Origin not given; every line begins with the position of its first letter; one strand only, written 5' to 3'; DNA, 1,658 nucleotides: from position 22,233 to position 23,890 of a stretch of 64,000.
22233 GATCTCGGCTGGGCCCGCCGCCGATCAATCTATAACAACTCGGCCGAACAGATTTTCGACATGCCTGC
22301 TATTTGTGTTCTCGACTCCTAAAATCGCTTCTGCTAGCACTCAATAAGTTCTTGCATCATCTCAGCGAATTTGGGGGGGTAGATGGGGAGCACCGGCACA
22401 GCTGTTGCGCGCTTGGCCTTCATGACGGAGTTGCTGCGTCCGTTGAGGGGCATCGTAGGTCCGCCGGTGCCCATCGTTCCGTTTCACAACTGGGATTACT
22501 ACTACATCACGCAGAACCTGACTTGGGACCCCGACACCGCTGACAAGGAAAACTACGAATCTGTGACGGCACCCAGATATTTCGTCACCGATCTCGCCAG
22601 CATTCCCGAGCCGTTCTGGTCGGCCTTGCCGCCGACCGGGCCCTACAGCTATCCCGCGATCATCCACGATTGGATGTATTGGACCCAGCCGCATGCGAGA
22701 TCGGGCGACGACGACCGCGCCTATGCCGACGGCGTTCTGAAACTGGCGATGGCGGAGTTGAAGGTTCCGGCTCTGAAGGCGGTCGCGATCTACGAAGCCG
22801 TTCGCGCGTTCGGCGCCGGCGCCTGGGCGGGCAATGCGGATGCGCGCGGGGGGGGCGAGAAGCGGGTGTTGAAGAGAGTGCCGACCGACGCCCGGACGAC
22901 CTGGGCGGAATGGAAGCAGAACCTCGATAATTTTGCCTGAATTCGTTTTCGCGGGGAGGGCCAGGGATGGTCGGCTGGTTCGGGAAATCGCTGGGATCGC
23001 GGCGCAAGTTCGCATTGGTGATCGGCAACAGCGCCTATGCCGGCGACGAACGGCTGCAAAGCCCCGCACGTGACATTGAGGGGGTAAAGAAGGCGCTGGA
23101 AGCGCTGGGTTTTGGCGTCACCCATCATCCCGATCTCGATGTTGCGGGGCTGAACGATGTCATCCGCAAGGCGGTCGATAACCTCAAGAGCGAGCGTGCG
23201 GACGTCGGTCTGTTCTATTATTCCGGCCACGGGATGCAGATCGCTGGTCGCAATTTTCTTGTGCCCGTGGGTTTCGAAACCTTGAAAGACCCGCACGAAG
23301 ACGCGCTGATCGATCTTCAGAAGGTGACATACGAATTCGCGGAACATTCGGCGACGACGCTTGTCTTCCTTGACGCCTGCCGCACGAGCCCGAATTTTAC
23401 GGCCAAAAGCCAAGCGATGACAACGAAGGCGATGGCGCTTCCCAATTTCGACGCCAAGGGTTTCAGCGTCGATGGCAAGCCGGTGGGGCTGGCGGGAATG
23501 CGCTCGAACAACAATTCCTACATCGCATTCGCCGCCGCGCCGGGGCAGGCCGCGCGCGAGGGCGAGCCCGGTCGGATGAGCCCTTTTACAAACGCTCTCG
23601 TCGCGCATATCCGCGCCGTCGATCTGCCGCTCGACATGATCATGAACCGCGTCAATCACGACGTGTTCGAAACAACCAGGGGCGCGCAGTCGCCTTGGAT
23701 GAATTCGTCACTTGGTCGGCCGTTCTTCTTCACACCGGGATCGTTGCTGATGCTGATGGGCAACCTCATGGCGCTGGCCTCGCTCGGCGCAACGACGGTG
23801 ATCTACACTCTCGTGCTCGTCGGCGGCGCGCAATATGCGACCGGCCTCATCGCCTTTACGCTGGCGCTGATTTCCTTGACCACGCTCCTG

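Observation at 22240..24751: Candidate undescribed two-gene system: DUF1353-like protein plus membrane-anchored caspase-like protease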

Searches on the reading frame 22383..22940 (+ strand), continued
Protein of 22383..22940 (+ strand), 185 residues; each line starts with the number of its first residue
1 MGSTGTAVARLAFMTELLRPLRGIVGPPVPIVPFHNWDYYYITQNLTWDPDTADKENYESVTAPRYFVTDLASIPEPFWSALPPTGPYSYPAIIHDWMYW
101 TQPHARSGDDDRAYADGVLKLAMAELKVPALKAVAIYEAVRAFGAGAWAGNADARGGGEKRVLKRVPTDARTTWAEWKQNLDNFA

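Call 68: search_protein_families(library=ncbifam, proteins=[P0139, P0141, P0138, P0136, L104:5944-7581:+, L104:3403-4953:+, L104:1784-3406:+, L104:699-1787:+], max_evalue=0.01)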
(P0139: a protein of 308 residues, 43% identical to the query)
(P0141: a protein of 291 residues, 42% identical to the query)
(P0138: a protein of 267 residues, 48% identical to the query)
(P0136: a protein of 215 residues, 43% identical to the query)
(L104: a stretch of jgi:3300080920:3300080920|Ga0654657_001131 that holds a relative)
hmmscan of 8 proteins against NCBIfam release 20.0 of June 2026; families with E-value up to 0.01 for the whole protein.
P0139 (308 aa): 0 families

P0141 (291 aa): 0 families

P0138 (267 aa): 0 families

P0136 (215 aa): 0 families

L104:5944-7581:+ (545 aa): 9 families
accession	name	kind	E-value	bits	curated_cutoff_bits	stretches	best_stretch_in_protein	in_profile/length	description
TIGR03525.2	GldK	equivalog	2.7e-15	56.6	350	1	394-541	220-403/408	T9SS ring complex lipoprotein PorK/GldK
TIGR03440.2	egtB_TIGR03440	equivalog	4.7e-10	39.1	360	1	385-541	265-412/413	ergothioneine biosynthesis protein EgtB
NF051459.1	pyoverdine_PvdO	equivalog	6.1e-10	38.6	500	1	391-490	115-217/280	dihydropyoverdine dehydrogenase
TIGR03524.1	GldJ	equivalog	5e-08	32.1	458.2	1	457-488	333-361/559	gliding motility lipoprotein GldJ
NF047832.1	caspase_w_EACC1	subfamily_domain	2e-05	24.2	140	1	26-158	2-130/211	caspase, EACC1-associated type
TIGR04344.1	ovoA_Nterm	equivalog_domain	3.4e-05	22.9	400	1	397-497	298-389/444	5-histidylcysteine sulfoxide synthase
TIGR03530.1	GldJ_short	equivalog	0.00021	20.3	382.9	0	466-488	291-313/396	gliding motility lipoprotein GldJ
NF041186.1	SenA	equivalog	0.0007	19.1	420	1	390-541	267-380/382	selenoneine synthase SenA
TIGR02171.1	Fb_sc_TIGR02171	subfamily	0.0023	16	544.35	0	417-525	157-260/912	TIGR02171 family lipoprotein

L104:3403-4953:+ (516 aa): 8 families
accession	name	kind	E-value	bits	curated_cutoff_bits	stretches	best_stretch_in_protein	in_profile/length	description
NF003520.0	PRK05183.1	subfamily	1.8e-13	49.8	620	1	97-387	148-403/621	Fe-S protein assembly chaperone HscA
TIGR01991.1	HscA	equivalog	1.6e-10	40.2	708.55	1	98-387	129-383/600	Fe-S protein assembly chaperone HscA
NF002399.0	PRK01433.1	equivalog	1.1e-08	34.2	743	1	116-192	154-224/595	Fe-S protein assembly chaperone HscA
NF009946.0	PRK13410.1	equivalog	1.8e-08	33.1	1019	1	99-387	135-396/669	molecular chaperone DnaK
TIGR02350.1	prok_dnaK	equivalog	1.6e-07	30.1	822.55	1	98-387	129-392/596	molecular chaperone DnaK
NF001413.0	PRK00290.1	equivalog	2.7e-07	29.3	648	1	129-387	159-393/625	molecular chaperone DnaK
NF009947.0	PRK13411.1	equivalog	3.9e-06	25.2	1002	1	99-387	133-396/662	molecular chaperone DnaK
NF008673.0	PRK11678.1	equivalog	0.0097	14.8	331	0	114-181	168-229/450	molecular chaperone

L104:1784-3406:+ (540 aa): 0 families

L104:699-1787:+ (362 aa): 0 families

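Call 88: search_dna_similar(query=window:22383-22940:+, collection=phages, mode=protein, max_rows=12, max_evalue=0.00001)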
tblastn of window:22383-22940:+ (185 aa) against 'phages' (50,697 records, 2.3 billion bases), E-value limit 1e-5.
Records with a match: 78; places in all: 78; records where one place covers at least 80% of the query: 0.
Best place of each record, by identity: <60% 78.
By first word of the organism name: Erwinia 27; Salmonella 23; Fusobacterium 8; Ralstonia 6; Pseudomonas 4; Vibrio 2; Bacteriophage 2; Caulobacter 1; Xanthomonas 1; Proteus 1; and 3 more.
By host as written in the record: - 15; Erwinia amylovora ATCC 29780 14; Erwinia amylovora 12; Fusobacterium nucleatum 4; Salmonella enterica 4; Ralstonia solanacearum 3; Pseudomonas sp. CT12 2; Fusobacterium nucleatum ATCC 10953 2; and 21 more.
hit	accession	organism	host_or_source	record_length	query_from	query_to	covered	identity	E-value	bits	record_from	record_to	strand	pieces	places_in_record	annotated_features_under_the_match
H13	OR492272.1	Fusobacterium phage phiRTG5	Fusobacterium necrophorum subsp. ...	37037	61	181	65%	33.3%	1e-12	71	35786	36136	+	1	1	tail assembly chaperone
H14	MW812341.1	Erwinia phage pEa_SNUABM_9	Erwinia amylovora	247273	54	153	54%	39.1%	3e-8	58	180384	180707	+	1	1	hypothetical protein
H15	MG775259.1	Pseudomonas phage Bjorn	Pseudomonas sp. CT12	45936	38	164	69%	30.8%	3e-6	52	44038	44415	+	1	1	hypothetical protein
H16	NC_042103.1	Pseudomonas phage Bjorn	Pseudomonas sp. CT12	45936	38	164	69%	30.8%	3e-6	52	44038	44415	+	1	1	tail assembly chaperone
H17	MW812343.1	Erwinia phage pEa_SNUABM_6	Erwinia amylovora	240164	61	174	62%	33.9%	3e-7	55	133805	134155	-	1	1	hypothetical protein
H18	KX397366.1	Erwinia phage vB_EamM_ChrisDB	Erwinia amylovora ATCC 29780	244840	54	153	54%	38.2%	1e-7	56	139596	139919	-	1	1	putative tail assembly-like protein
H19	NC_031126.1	Erwinia phage vB_EamM_ChrisDB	Erwinia amylovora ATCC 29780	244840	54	153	54%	38.2%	1e-7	56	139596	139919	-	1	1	tail assembly chaperone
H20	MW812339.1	Erwinia phage pEa_SNUABM_29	Erwinia amylovora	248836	54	153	54%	38.2%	2e-7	56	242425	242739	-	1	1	hypothetical protein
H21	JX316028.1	Erwinia phage phiEaH2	Erwinia amylovora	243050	54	151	53%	38.9%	3e-9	61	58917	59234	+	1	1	phage tail assembly-like protein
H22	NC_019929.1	Erwinia phage phiEaH2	Erwinia amylovora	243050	54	151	53%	38.9%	3e-9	61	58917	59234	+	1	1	tail assembly chaperone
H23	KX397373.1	Erwinia phage vB_EamM_Stratton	Erwinia amylovora ATCC 29780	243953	54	151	53%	38.9%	3e-9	61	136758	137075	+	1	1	putative tail assembly-like protein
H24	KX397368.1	Erwinia phage vB_EamM_Huxley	Erwinia amylovora ATCC 29780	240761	61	183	66%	30.8%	1e-8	59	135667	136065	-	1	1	putative tail assembly-like protein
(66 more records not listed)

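Call 94: search_protein_families(library=padloc, alignment_id=A3, max_evalue=0.00001)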
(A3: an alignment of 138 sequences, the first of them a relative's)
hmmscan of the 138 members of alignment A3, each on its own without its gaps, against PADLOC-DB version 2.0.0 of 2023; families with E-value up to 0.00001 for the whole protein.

A. member 1, L105:245-646:+ (133 aa): 0 families

B. families by the number of members that match (of 138 scanned): 56 families (the first 25 are shown)
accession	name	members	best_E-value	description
PDLC02987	caspase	12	1.7e-13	-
PDLC00758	Effector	3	9.6e-49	Phospholipase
PDLC00757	Effector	3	1.4e-43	Phospholipase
PDLC01169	TPR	3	1e-16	TPR repeats containing protein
PDLC00755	Effector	1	7.9e-150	Phospholipase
PDLC00028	DruM2|DruM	1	9e-88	DNA cytosine methylase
PDLC02361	PifA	1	1.4e-84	PifA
PDLC04917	PDC-S12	1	2.3e-62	-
PDLC02877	DpdH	1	7e-56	DpdH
PDLC03243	MTase_II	1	4.7e-54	Type II methyltransferase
PDLC03272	MTase_II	1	8.5e-32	Type II methyltransferase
PDLC03378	MTase_II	1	4.5e-28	Type II methyltransferase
PDLC03234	MTase_II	1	5.1e-22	Type II methyltransferase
PDLC04134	mad2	1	5.5e-22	mads_2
PDLC02919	HEAT-ARM_XIII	1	1.3e-21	-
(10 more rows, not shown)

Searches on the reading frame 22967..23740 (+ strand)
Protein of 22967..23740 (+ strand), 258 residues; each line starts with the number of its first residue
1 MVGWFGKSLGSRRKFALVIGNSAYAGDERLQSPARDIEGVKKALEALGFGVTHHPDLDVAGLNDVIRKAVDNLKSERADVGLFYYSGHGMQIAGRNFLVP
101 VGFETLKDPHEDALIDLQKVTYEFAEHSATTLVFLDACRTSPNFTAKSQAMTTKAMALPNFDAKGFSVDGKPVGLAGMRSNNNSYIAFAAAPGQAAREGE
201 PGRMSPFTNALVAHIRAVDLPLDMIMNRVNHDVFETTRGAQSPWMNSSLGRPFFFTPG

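Call 73: search_solved_structures(query=window:22967-23740:+, max_evalue=0.001, show_alignments=1)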
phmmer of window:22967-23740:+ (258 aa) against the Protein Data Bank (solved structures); distinct sequences matched with E-value up to 0.001: 10.
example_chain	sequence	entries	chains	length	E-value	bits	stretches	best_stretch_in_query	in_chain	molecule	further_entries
3v4o_A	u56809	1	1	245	3.5e-08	36.5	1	12-143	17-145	Mucosa-associated lymphoid tissue lymphoma translocation protein 1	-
3v55_A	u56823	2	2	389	8.9e-08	35.2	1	12-142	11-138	Mucosa-associated lymphoid tissue lymphoma translocation protein 1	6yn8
7pav_A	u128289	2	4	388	9.2e-08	35.2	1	12-142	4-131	Mucosa-associated lymphoid tissue lymphoma translocation protein 1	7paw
8v4x_A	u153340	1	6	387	9.4e-08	35.1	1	12-142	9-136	Mucosa-associated lymphoid tissue lymphoma translocation protein 1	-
9mkc_A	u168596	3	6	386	9.5e-08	35.1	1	12-142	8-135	Mucosa-associated lymphoid tissue lymphoma translocation protein 1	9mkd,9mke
38go_A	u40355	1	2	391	9.5e-08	35.1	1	12-142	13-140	Mucosa-associated lymphoid tissue lymphoma translocation protein 1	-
4i1p_A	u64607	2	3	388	9.9e-08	35.1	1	12-142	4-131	Mucosa-associated lymphoid tissue lymphoma translocation protein 1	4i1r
3uo8_B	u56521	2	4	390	1e-07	35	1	12-142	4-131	Mucosa-associated lymphoid tissue lymphoma translocation protein 1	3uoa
6f7i_A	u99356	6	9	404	1e-07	35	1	12-142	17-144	Mucosa-associated lymphoid tissue lymphoma translocation protein 1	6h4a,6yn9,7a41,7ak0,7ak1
3v4l_A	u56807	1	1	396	2.2e-07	33.9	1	12-142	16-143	Mucosa-associated lymphoid tissue lymphoma translocation protein 1 homolog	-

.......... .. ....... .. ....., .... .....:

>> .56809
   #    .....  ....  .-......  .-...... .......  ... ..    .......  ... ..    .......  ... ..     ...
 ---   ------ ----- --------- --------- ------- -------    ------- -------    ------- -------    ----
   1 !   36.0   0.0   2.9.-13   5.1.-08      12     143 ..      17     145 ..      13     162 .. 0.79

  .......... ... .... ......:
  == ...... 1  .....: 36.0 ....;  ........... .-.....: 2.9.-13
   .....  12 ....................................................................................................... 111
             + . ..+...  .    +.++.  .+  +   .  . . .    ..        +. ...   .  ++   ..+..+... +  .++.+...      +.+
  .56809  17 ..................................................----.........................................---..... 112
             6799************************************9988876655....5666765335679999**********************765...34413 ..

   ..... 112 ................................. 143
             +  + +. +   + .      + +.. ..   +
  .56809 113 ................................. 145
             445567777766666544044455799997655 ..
